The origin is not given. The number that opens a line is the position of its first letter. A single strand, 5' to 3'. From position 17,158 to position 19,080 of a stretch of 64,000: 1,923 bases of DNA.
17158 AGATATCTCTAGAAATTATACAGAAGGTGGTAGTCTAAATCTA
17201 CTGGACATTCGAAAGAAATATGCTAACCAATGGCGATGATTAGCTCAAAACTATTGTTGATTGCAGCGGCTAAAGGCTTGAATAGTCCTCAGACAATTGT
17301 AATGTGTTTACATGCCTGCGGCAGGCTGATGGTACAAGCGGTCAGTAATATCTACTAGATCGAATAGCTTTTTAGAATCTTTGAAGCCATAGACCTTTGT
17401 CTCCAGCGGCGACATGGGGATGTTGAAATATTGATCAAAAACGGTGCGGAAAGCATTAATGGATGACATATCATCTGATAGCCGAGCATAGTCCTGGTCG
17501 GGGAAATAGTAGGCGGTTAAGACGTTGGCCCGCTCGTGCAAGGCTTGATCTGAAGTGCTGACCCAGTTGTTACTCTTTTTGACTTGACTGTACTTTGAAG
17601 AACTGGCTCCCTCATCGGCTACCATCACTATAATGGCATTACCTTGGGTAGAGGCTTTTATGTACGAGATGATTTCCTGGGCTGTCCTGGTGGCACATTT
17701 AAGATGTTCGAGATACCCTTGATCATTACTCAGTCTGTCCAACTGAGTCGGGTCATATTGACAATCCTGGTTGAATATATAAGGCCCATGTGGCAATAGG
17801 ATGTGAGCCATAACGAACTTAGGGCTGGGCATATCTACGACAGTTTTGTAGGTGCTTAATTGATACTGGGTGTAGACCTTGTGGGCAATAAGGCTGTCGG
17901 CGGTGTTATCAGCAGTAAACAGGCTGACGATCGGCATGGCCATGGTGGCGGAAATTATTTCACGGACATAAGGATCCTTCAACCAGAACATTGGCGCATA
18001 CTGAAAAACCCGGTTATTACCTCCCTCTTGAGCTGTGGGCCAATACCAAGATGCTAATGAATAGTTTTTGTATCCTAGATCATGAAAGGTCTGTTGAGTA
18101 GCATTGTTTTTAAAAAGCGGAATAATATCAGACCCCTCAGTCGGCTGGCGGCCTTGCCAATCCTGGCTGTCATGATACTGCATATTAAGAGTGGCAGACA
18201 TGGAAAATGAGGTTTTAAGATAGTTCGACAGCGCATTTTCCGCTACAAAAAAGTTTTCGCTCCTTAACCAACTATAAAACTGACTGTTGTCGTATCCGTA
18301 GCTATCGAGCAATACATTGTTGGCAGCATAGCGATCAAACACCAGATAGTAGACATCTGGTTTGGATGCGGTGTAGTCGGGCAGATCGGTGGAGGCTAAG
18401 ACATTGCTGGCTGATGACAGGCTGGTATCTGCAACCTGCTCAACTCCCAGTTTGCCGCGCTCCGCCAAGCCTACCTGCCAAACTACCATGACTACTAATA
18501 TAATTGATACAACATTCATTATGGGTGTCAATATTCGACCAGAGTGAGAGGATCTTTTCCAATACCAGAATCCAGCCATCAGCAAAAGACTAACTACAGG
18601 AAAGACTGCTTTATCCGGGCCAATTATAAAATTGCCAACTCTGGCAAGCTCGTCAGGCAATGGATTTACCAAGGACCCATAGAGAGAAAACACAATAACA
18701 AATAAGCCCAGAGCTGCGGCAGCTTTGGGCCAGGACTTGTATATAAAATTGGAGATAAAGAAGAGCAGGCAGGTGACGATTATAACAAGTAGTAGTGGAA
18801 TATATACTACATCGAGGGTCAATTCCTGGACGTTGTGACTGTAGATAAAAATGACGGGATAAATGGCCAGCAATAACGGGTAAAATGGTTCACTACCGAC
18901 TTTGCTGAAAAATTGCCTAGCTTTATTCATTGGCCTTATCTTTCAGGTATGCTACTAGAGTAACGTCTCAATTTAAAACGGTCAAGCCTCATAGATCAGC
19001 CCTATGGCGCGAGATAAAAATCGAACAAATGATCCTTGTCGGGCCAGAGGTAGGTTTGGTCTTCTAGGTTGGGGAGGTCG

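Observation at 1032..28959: A 28-kb surface-glycan locus with two flippases, a polymerase and an unusually large set of modification enzymes.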

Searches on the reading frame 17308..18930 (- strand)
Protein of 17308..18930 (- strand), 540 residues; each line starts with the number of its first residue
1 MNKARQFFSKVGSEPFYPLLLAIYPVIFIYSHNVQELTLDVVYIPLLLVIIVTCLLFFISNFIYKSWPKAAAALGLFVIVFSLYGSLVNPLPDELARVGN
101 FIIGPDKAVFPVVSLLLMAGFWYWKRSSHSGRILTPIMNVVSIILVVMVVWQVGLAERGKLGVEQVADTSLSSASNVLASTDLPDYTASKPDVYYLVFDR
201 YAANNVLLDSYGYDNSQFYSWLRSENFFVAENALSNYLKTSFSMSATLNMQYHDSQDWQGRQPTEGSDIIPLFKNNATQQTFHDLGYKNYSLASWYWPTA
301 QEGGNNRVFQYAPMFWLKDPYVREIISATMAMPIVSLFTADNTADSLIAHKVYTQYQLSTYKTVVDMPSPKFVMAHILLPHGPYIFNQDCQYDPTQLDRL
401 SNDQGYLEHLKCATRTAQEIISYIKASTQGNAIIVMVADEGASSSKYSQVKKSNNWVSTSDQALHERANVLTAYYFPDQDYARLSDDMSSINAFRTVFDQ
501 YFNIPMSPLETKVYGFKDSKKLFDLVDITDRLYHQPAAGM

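Call 4: search_protein_families(library=pfam, proteins=[window:17308-18930:-], max_evalue=0.01)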
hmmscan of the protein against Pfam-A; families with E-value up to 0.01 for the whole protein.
window:17308-18930:- (540 aa): 0 families

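Call 8: search_protein_families(library=ncbifam, proteins=[window:17308-18930:-], max_evalue=0.01)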
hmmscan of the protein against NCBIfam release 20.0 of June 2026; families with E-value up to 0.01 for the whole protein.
window:17308-18930:- (540 aa): 0 families

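Call 21: search_protein_families(library=pfam, proteins=[window:17308-18930:-], max_evalue=10)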
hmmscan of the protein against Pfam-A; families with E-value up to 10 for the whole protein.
window:17308-18930:- (540 aa): 6 families
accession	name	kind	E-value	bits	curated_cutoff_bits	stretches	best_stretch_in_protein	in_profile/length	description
PF14150.11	YesK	-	0.12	13.1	25.2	1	47-83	3-41/81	YesK-like protein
PF06168.16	DUF981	-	0.12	12.8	29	1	36-148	6-114/186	Protein of unknown function (DUF981)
PF13567.11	DUF4131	-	0.23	11.6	31.6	1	44-92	10-53/165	Domain of unknown function (DUF4131)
PF03739.19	LptF_LptG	-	3.7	6.9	27.9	1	12-83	275-346/353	Lipopolysaccharide export system permease LptF/LptG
PF04819.17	DUF716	-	3.8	7.5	25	1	27-79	18-69/138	Family of unknown function (DUF716)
PF11857.13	DUF3377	-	4.5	7.7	26.5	1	35-69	25-59/72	Domain of unknown function (DUF3377)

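Call 92: search_protein_families(library=padloc, proteins=[window:17308-18930:-], max_evalue=0.001)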
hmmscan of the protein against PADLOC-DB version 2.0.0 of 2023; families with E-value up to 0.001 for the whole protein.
window:17308-18930:- (540 aa): 0 families
